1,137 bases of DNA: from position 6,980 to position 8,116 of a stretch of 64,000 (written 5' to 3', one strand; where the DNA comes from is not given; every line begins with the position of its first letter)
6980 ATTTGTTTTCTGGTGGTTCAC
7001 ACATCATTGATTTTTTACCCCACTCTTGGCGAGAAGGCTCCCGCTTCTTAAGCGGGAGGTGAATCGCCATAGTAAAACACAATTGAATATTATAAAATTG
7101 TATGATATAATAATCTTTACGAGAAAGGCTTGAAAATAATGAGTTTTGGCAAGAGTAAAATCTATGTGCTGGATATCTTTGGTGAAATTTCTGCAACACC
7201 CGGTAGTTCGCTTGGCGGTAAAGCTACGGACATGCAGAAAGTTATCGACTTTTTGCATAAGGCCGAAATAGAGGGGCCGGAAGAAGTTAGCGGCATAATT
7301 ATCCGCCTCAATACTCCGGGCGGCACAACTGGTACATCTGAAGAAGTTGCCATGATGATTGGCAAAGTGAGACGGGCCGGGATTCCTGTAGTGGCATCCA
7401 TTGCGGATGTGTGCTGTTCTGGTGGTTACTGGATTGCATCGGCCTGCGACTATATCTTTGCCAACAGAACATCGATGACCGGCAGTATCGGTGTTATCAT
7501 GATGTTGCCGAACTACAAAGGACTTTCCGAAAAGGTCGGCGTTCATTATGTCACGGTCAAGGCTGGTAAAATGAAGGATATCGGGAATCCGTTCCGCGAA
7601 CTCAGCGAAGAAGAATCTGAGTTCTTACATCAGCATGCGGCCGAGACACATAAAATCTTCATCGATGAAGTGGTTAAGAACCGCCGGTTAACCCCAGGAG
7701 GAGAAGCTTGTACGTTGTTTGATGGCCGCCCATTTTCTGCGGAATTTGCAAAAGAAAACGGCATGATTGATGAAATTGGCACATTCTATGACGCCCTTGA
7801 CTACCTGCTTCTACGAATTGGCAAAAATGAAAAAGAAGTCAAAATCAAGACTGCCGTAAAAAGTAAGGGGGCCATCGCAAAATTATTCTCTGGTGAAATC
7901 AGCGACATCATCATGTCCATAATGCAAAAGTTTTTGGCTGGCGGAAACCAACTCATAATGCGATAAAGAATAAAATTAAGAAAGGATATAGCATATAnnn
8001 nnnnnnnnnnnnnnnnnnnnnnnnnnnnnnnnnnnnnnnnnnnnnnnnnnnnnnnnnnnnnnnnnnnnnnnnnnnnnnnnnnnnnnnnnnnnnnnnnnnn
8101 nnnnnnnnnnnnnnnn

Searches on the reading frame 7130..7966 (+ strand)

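Call 104: search_protein_families(library=pfam, proteins=[window:7130-7966:+], max_evalue=0.001)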
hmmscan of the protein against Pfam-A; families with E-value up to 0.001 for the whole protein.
window:7130-7966:+ (278 aa): 3 families
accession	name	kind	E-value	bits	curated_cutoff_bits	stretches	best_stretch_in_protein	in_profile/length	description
PF01343.23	Peptidase_S49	-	2.1e-39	135.4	24.9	1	81-224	3-145/154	Peptidase family S49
PF25145.1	NfeD1b_N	-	7.7e-07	29.3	40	1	41-124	18-99/189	NfeD1b, N-terminal domain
PF00378.25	ECH_1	-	0.00031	20.6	27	0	67-116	71-120/251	Enoyl-CoA hydratase/isomerase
